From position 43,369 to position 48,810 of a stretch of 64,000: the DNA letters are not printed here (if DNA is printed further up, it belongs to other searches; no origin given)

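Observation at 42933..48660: PilZ gene upstream of a 1714-aa pseudokinase-AAA-TPR-GAF-histidine kinase hybrid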

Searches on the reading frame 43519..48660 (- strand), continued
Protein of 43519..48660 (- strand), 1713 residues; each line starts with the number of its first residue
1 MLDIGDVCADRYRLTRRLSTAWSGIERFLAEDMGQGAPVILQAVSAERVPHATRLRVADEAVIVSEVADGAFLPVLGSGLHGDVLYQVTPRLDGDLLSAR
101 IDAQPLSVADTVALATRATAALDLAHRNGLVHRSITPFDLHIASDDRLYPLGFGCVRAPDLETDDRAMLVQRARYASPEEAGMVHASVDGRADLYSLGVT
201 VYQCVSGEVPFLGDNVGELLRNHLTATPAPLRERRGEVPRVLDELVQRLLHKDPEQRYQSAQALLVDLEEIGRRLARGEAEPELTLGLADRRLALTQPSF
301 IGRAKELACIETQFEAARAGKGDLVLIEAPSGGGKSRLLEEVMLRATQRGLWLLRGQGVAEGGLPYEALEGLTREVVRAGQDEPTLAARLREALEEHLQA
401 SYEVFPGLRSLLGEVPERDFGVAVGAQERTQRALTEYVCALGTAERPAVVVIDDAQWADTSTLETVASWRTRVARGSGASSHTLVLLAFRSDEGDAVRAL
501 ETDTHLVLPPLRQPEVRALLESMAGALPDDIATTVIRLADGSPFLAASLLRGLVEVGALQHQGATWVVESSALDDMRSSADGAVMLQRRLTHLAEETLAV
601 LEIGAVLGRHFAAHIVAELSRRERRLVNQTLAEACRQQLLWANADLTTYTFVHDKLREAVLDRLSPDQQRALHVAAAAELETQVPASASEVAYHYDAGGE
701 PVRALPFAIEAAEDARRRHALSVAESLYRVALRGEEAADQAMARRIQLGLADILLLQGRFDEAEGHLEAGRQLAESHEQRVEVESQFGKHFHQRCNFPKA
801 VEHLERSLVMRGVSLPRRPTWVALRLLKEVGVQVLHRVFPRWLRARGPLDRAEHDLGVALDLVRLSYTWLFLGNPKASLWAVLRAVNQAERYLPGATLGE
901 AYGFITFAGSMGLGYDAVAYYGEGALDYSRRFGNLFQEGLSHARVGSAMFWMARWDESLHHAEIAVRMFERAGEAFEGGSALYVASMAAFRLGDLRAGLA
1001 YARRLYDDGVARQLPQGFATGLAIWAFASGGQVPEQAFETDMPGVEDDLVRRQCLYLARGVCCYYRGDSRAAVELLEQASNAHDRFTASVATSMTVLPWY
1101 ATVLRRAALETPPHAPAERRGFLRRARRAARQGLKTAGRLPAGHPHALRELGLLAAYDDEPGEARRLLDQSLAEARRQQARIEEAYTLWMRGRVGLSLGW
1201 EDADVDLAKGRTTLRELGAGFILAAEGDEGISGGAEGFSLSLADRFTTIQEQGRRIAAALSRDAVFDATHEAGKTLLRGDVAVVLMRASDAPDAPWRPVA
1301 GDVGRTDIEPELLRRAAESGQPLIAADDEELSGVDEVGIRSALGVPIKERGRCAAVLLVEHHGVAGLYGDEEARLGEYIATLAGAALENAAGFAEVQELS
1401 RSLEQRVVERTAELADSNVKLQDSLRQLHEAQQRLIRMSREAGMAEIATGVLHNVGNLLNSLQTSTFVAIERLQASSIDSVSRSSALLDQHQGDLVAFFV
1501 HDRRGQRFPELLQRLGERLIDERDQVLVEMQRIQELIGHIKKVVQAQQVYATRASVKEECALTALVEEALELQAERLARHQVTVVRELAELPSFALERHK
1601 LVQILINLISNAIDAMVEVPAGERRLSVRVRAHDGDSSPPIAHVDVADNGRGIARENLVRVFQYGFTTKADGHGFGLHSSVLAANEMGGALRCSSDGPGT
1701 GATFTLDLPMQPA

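Call 19: find_related_loci(query=A1, collection=genome_contigs, flank=8000)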
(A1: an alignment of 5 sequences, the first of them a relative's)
Query A1 (1713 aa) in genome_contigs; peptide patterns used: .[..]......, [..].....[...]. (x = any residue, [..] = any of these).
600 stretches matched a pattern (row limit reached: there are more); 325 encode a relative of the query (tblastn E <= 1e-3); the best 80 are kept; 80 distinct loci.
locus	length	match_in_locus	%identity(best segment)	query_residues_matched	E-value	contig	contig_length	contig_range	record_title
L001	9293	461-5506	32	24-1710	1e-177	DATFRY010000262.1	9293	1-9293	MAG TPA_asm: Kofleriaceae bacterium isolate SMAG_U9370 k141_947386, whole genome shotgun sequence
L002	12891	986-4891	33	106-1432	2e-155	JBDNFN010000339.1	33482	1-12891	MAG: Fuerstiella sp. isolate concoct.14.ELB k141_1083113, whole genome shotgun sequence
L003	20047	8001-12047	45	22-1397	2e-159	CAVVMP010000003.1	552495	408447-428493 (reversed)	MAG: Miltoncostaeaceae bacterium isolate MFD00392.bin.2.318 genome assembly, contig: contig_15751, whole genome shotgun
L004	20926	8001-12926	39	126-1713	4e-64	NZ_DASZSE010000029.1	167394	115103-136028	MAG: Ramlibacter sp. isolate SMAG_U6042 k141_367398, whole genome shotgun sequence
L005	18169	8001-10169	30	60-817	3e-43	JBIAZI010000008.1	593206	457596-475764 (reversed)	Actinoplanes sp. NPDC000266 NPDC000266_26_B11.ctg-0008, whole genome shotgun sequence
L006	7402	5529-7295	31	97-673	2e-43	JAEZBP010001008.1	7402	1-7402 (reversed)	MAG: Proteobacteria bacterium isolate OH_CBrB_201 k127_1124319, whole genome shotgun sequence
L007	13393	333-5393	25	105-1709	1e-35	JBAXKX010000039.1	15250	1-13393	MAG: Rhodospirillaceae bacterium isolate ELA412 MAG412_39, whole genome shotgun sequence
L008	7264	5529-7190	27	126-658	6e-34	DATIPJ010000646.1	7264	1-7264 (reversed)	MAG TPA_asm: Kofleriaceae bacterium isolate SMAG_U15847 k141_1637157, whole genome shotgun sequence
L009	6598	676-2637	25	101-729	6e-30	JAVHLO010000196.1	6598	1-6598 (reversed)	MAG: Planctomycetota bacterium isolate Ess09-14 NODE_196_length_6598_cov_4.462020, whole genome shotgun sequence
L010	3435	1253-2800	28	178-680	3e-29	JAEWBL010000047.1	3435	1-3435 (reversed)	MAG: Proteobacteria bacterium isolate OH_PBB_249 k127_1520315, whole genome shotgun sequence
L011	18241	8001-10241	26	120-865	4e-26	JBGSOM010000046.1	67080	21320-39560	MAG: Pirellulaceae bacterium isolate JTS-AC280 k141_1821016, whole genome shotgun sequence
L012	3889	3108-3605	37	106-272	2e-25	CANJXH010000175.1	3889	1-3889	MAG: Betaproteobacteria bacterium isolate RH-23may17-749 genome assembly, contig: RH-23may17-C213755, whole genome shotg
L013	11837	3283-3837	34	75-259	3e-25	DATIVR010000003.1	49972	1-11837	MAG TPA_asm: Gammaproteobacteria bacterium isolate SMAG_U16012 k141_581708, whole genome shotgun sequence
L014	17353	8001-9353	28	294-763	1e-24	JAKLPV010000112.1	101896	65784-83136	MAG: Anaerolineae bacterium isolate bin S2.119 k141_333382, whole genome shotgun sequence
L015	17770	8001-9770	24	884-1439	4e-11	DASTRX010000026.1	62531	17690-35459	MAG TPA_asm: Polyangiaceae bacterium isolate SMAG_U2265 k141_30058, whole genome shotgun sequence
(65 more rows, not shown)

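Call 20: find_encoding_contigs(protein=P0001, flank=10000, max_places=3)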
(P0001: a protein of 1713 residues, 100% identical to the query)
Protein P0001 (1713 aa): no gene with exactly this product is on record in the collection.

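Call 27: find_related_loci(query=P0001, collection=metagenome_contigs, flank=6000)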
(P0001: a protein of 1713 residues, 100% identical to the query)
Query P0001 (1713 aa) in metagenome_contigs; peptide patterns used: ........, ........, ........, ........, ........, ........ (x = any residue, [..] = any of these).
564 stretches matched a pattern; 367 encode a relative of the query (tblastn E <= 1e-3); the best 80 are kept; 80 distinct loci.
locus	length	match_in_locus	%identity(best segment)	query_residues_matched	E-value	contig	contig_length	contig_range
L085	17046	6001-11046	32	24-1710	2e-177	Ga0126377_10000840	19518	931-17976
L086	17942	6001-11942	23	7-779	6e-39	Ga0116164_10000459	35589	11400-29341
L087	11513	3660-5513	31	91-705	7e-37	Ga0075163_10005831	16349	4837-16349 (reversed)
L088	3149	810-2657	27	94-677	1e-36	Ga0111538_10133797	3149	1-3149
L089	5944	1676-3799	26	120-829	3e-29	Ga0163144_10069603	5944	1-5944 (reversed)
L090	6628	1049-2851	27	121-732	1e-27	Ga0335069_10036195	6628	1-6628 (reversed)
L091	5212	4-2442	27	186-1016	2e-26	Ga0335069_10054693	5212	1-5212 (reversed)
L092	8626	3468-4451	34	121-462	4e-26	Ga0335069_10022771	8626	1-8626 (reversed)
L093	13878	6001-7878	28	121-729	5e-25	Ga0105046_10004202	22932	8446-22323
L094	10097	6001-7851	28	120-755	2e-24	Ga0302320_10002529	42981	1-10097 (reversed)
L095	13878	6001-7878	28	121-729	2e-24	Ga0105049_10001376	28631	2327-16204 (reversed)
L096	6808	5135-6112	32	126-463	2e-24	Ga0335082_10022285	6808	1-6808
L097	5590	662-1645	33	121-462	4e-24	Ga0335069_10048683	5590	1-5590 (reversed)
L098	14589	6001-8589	33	126-996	3e-24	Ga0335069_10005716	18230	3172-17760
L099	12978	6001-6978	32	126-463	1e-22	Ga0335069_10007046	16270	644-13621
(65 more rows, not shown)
